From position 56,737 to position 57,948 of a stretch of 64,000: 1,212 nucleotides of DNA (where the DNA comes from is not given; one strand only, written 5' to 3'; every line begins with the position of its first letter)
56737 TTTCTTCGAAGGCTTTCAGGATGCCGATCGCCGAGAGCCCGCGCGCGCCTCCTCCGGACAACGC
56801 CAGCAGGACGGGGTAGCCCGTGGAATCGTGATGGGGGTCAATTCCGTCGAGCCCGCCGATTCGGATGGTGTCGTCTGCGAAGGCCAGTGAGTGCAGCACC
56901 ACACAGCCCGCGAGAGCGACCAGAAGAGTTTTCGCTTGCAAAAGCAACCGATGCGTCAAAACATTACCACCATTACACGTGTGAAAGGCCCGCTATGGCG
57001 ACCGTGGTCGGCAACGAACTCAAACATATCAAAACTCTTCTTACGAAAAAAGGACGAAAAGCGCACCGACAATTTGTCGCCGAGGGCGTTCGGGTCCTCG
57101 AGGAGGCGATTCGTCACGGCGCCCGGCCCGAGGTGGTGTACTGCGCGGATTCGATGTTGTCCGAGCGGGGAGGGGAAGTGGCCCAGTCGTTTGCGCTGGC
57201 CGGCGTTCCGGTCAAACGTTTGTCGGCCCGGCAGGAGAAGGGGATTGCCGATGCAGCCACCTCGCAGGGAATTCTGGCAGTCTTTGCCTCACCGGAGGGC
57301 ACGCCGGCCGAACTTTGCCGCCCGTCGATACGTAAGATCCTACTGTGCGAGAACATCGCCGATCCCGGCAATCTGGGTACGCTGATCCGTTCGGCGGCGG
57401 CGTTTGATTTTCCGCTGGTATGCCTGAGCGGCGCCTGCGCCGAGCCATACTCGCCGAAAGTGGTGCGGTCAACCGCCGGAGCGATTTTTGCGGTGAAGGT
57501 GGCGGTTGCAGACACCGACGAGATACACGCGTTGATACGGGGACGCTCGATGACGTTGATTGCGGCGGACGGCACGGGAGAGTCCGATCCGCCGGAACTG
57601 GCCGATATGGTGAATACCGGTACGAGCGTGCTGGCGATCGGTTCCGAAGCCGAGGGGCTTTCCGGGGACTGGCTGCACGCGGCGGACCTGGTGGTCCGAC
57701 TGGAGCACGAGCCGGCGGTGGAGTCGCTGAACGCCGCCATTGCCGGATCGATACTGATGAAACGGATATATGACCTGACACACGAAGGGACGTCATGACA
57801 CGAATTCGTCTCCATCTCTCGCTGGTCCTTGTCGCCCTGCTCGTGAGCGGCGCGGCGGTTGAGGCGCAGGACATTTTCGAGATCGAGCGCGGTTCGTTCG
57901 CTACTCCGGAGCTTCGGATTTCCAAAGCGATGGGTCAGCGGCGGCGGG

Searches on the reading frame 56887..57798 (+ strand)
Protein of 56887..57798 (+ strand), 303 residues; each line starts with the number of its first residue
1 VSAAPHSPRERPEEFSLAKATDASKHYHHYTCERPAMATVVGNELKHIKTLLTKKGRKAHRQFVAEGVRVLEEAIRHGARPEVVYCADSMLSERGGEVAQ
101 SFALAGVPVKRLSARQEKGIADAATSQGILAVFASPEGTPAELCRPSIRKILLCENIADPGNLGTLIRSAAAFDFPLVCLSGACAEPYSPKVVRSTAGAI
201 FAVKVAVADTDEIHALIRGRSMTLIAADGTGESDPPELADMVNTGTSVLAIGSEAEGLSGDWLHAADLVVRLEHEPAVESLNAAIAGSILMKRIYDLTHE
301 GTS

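Call 61: search_protein_families(library=pfam, proteins=[window:56887-57798:+], max_evalue=0.0001)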
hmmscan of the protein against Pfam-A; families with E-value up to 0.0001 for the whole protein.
window:56887-57798:+ (303 aa): 3 families
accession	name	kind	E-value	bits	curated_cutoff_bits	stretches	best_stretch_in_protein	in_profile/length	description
PF00588.24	SpoU_methylase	-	4e-28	98.7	29.7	1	151-291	3-141/142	SpoU rRNA Methylase family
PF22435.1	MRM3-like_sub_bind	-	2.4e-13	50.7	27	1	43-131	2-84/84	MRM3-like substrate binding domain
PF08032.17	SpoU_sub_bind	-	1.7e-05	25.5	22.8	0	65-137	2-74/76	RNA 2'-O ribose methyltransferase substrate binding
